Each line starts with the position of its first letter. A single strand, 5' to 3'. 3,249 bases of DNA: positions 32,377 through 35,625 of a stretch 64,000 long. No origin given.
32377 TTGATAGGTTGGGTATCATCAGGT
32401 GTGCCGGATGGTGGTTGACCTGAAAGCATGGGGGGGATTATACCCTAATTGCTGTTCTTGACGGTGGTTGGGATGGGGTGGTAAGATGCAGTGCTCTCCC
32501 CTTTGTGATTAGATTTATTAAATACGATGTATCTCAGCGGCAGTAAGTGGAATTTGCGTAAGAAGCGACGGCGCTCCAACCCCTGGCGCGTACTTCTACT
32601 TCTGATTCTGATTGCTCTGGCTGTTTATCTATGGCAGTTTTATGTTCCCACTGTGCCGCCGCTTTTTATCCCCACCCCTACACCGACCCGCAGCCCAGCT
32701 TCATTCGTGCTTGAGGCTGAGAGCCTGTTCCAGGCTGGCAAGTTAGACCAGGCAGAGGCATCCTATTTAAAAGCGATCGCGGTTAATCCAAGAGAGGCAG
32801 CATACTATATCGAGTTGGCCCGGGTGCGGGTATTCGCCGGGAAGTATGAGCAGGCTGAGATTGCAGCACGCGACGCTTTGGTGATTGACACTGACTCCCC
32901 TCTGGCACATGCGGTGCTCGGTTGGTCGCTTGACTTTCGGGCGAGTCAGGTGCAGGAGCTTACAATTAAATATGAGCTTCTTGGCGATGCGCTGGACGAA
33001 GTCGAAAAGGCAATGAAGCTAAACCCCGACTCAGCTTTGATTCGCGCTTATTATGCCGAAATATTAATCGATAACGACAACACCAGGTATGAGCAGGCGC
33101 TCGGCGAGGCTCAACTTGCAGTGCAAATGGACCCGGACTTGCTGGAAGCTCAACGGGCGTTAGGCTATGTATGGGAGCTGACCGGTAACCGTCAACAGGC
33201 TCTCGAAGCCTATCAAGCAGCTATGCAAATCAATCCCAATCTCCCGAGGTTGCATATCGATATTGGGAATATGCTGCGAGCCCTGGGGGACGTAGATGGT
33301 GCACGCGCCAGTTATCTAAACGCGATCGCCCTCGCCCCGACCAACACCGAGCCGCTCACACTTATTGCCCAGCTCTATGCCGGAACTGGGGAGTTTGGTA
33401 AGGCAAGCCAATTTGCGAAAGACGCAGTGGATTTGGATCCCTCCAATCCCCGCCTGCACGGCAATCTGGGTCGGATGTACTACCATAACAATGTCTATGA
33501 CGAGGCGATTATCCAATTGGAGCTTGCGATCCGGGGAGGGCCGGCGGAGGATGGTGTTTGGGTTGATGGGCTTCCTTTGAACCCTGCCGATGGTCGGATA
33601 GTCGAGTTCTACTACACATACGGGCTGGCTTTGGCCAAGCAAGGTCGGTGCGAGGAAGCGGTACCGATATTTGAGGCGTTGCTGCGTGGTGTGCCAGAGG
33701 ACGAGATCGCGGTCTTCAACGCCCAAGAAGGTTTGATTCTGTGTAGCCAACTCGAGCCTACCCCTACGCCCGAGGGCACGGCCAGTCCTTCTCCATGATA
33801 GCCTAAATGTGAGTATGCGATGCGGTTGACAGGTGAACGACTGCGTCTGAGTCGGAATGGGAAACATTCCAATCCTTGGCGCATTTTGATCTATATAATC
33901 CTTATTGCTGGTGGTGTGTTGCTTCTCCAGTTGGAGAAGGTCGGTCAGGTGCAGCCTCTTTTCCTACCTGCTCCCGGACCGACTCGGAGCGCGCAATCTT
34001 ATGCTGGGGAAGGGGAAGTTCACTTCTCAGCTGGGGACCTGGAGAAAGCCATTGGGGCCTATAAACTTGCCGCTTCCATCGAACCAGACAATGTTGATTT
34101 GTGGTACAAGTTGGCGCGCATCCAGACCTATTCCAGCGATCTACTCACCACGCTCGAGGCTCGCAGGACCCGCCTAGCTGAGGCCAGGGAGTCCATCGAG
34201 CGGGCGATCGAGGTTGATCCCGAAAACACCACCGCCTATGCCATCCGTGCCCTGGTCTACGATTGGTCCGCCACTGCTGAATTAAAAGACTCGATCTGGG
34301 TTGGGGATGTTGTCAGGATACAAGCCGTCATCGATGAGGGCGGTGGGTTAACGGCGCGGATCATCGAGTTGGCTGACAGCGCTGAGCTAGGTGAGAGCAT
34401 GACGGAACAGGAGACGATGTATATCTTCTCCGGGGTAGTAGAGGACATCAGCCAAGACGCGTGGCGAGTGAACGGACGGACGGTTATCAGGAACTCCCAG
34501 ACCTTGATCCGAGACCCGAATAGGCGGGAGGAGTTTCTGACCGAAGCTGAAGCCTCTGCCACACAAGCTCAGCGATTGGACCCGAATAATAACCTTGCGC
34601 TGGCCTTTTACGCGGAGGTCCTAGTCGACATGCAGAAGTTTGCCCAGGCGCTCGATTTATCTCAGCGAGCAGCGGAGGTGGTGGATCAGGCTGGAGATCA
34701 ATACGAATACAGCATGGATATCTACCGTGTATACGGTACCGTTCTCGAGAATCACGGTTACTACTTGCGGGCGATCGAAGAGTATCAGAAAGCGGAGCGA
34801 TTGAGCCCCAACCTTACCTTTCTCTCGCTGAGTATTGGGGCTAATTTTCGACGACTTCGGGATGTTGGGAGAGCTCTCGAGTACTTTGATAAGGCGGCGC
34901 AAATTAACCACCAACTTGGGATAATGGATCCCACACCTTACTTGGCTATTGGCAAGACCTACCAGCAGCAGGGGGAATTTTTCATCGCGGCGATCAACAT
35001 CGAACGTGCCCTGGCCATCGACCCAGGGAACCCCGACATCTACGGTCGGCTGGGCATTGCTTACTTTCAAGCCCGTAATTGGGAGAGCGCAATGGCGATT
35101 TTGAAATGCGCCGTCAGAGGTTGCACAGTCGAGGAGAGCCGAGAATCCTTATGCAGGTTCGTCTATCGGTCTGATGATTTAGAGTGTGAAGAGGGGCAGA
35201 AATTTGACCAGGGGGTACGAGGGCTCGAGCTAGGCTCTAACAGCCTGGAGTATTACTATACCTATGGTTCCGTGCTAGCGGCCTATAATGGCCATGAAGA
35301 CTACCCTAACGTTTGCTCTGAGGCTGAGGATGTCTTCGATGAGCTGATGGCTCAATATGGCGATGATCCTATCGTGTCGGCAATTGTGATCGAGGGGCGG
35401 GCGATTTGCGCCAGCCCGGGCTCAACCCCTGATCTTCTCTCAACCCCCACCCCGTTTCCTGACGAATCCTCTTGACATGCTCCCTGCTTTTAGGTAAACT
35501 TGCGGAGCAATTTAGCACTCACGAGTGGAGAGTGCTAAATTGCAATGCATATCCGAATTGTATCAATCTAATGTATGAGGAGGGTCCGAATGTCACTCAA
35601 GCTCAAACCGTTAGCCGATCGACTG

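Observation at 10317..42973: Family of ~105-110-nt long-hairpin intergenic repeats with compensatory stem changes (4 copies, all in the same orientation)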

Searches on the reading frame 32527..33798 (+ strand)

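Call 71: search_protein_families(library=pfam, proteins=[window:32527-33798:+], max_evalue=1e-8)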
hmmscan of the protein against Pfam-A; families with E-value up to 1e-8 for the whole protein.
window:32527-33798:+ (423 aa): 13 families
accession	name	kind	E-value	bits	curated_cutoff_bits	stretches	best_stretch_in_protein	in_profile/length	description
PF07719.23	TPR_2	-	3.6e-31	105.1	27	0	207-238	2-33/34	Tetratricopeptide repeat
PF13428.12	TPR_14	-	2.8e-25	86.7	23.5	0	360-396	2-38/44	Tetratricopeptide repeat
PF13432.12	TPR_16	-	5e-24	84.8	32.7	0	63-125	3-65/65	Tetratricopeptide repeat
PF13431.12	TPR_17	-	1.3e-23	81.7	24.4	0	80-111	2-33/34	Tetratricopeptide repeat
PF14559.12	TPR_19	-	4.9e-23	81.7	25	0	220-283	5-68/68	Tetratricopeptide repeat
PF13181.12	TPR_8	-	6.7e-23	79.3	25.7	0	277-307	4-34/34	Tetratricopeptide repeat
PF13414.12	TPR_11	-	8.7e-23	80.2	26.8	0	247-288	1-42/42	TPR repeat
PF00515.34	TPR_1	-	1.4e-19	69.4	27.8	0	65-89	9-33/34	Tetratricopeptide repeat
PF13424.12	TPR_12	-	2.8e-17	63.1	30.1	0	243-304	6-75/77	Tetratricopeptide repeat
PF13176.12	TPR_7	-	9.4e-14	50.7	27.9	0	246-276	5-35/36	Tetratricopeptide repeat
PF23914.1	TPR_CcmH_CycH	-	1.1e-12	48.6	42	0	153-237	67-152/158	Cytochrome c-type biogenesis protein H TPR domain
PF13371.12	TPR_9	-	8.5e-12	45.4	35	0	222-274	11-63/73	Tetratricopeptide repeat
PF12895.13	ANAPC3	-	7.8e-11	42.5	27.2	0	269-332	18-80/82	Anaphase-promoting complex, cyclosome, subunit 3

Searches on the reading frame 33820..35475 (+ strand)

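Call 71: search_protein_families(library=pfam, proteins=[window:33820-35475:+], max_evalue=1e-8)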
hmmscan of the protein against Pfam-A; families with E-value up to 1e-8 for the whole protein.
window:33820-35475:+ (551 aa): 11 families
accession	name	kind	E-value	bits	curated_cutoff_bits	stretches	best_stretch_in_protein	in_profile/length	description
PF07719.23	TPR_2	-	1.4e-22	78.4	27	0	59-91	2-34/34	Tetratricopeptide repeat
PF13414.12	TPR_11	-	3.3e-20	71.9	26.8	0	65-99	1-35/42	TPR repeat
PF13428.12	TPR_14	-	1.2e-16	60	23.5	0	65-101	8-44/44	Tetratricopeptide repeat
PF14559.12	TPR_19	-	1.3e-16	61.1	25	0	395-429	15-49/68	Tetratricopeptide repeat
PF13424.12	TPR_12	-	1.6e-15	57.4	30.1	0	263-328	8-74/77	Tetratricopeptide repeat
PF00515.34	TPR_1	-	2.3e-15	56.1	27.8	0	58-91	1-34/34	Tetratricopeptide repeat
PF13432.12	TPR_16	-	5.9e-13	49.4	32.7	0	375-429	1-55/65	Tetratricopeptide repeat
PF13431.12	TPR_17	-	7.8e-12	44.9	24.4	0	395-424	3-32/34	Tetratricopeptide repeat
PF23914.1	TPR_CcmH_CycH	-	2e-11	44.4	42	0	65-145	57-129/158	Cytochrome c-type biogenesis protein H TPR domain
PF13371.12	TPR_9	-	8e-11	42.2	35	0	67-146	4-72/73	Tetratricopeptide repeat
PF13181.12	TPR_8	-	1.3e-10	41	25.7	0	58-91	1-34/34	Tetratricopeptide repeat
